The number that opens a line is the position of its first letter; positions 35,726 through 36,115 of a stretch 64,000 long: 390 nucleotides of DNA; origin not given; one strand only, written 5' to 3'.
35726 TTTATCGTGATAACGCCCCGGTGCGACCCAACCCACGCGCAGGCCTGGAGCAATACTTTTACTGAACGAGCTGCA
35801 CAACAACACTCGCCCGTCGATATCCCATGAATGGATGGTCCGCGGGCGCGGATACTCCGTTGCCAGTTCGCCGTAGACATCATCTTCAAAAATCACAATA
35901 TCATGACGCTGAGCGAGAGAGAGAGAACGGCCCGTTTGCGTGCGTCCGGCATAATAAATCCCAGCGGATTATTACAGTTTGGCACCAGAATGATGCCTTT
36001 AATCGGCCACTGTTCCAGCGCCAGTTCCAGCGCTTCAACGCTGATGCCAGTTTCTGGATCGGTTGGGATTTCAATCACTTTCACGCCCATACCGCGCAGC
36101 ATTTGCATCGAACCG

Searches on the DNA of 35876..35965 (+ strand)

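Call 65: search_dna_similar(query=window:35876-35965:+, collection=ecoli_genomes, mode=near, max_rows=25)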
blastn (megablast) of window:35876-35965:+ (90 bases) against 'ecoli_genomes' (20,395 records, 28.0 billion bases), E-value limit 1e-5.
Records with a match: 3551; places in all: 3553; records where one place covers at least 80% of the query: 3551.
Genomes with a match: 3551 of 5426; with a place that covers at least 80% of the query: 3551. Places per genome that has any: lowest 1, median 1, highest 2. On chromosomes: 3551 places; on plasmids: 2.
Best place of each record, by identity: >=99% 2; 95-99% 3527; 90-95% 22.
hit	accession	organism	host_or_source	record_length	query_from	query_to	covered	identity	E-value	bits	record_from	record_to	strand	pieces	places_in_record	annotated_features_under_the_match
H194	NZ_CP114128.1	Escherichia coli strain PE164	pig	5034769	1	90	100%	100.0%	7e-39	167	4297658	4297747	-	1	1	yjiR: PLP-dependent aminotransferase family protein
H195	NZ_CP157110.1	Escherichia coli strain UTME-9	Sus scrofa domesticus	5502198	1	90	100%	100.0%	7e-39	167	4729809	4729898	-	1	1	yjiR: PLP-dependent aminotransferase family protein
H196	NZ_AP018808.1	Escherichia coli strain E2865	Bos taurus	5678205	1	90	100%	97.8%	6e-35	154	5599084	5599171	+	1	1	yjiR: PLP-dependent aminotransferase family protein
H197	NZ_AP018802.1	Escherichia coli strain E2863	Bos taurus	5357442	1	90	100%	97.8%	6e-35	154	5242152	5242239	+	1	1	yjiR: PLP-dependent aminotransferase family protein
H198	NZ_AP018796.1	Escherichia coli strain E2855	Bos taurus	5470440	1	90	100%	97.8%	6e-35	154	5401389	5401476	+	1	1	yjiR: PLP-dependent aminotransferase family protein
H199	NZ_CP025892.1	Escherichia coli strain 503025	Homo sapiens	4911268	1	90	100%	97.8%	6e-35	154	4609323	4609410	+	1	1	yjiR: PLP-dependent aminotransferase family protein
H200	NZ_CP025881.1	Escherichia coli strain 503440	Homo sapiens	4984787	1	90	100%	97.8%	6e-35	154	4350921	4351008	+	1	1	yjiR: PLP-dependent aminotransferase family protein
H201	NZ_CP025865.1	Escherichia coli strain 504211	Homo sapiens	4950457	1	90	100%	97.8%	6e-35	154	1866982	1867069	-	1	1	yjiR: PLP-dependent aminotransferase family protein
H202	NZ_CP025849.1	Escherichia coli strain 600468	Homo sapiens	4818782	1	90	100%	97.8%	6e-35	154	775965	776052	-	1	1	yjiR: PLP-dependent aminotransferase family protein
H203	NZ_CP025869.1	Escherichia coli strain 503829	Homo sapiens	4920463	1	90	100%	97.8%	6e-35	154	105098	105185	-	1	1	yjiR: PLP-dependent aminotransferase family protein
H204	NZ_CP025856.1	Escherichia coli strain 504838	Homo sapiens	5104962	1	90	100%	97.8%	6e-35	154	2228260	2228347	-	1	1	yjiR: PLP-dependent aminotransferase family protein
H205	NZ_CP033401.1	Escherichia coli strain WCHEC020031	Homo sapiens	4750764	1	90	100%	97.8%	6e-35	154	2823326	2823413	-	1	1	yjiR: PLP-dependent aminotransferase family protein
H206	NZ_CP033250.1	Escherichia coli strain ECCHD184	chicken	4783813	1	90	100%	97.8%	6e-35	154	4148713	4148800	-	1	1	yjiR: PLP-dependent aminotransferase family protein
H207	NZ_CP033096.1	Escherichia coli strain CP53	pig feces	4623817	1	90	100%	97.8%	6e-35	154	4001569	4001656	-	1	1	yjiR: PLP-dependent aminotransferase family protein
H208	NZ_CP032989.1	Escherichia coli strain W2-5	Jin River water W2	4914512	1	90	100%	97.8%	6e-35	154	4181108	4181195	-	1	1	yjiR: PLP-dependent aminotransferase family protein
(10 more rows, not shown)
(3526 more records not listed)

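Call 66: get_annotated_region(hit=H195, flank=18000)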
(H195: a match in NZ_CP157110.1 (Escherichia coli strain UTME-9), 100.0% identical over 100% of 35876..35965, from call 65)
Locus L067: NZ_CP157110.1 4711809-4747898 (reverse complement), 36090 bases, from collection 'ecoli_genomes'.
description: Escherichia coli strain UTME-9 chromosome, complete genome
organism: Escherichia coli strain UTME-9 (NCBI taxid 562)
replicon: chromosome; assembly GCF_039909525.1
host: Sus scrofa domesticus; source: culture; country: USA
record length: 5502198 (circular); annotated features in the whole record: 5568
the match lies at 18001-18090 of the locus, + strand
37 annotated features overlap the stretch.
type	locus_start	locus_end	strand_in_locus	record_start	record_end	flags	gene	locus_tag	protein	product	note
CDS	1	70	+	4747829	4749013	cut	uxuA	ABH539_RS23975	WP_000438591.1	mannonate dehydratase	-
CDS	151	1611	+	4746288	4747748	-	uxuB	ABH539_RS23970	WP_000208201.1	fructuronate reductase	-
CDS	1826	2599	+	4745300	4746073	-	uxuR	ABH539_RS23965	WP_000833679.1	Uxu operon transcriptional regulator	-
CDS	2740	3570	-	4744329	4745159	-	yjiC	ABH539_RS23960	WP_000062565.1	DUF2686 family protein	-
CDS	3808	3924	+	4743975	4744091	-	-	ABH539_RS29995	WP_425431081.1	hypothetical protein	-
CDS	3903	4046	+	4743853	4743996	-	ytiD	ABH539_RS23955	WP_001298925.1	protein YtiD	-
CDS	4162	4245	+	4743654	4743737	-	idlP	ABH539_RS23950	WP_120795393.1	iraD leader peptide IdlP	-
CDS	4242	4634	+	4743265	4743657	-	iraD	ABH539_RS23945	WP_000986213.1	anti-adapter protein IraD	-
CDS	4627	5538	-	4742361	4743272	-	hypT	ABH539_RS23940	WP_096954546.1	hypochlorite stress DNA-binding transcriptional regulator HypT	-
CDS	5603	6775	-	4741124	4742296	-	iadA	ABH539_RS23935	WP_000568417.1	beta-aspartyl-peptidase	-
CDS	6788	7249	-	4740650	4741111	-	yjiG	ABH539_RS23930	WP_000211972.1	YjiG family protein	-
CDS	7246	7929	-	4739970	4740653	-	yjiH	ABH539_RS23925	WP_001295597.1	nucleoside recognition domain-containing protein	-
CDS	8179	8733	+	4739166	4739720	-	kptA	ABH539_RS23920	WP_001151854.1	RNA 2'-phosphotransferase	-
CDS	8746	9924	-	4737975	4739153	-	yjiJ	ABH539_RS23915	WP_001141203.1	MFS transporter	-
CDS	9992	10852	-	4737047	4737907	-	yjiK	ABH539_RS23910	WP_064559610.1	SdiA-regulated domain-containing protein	-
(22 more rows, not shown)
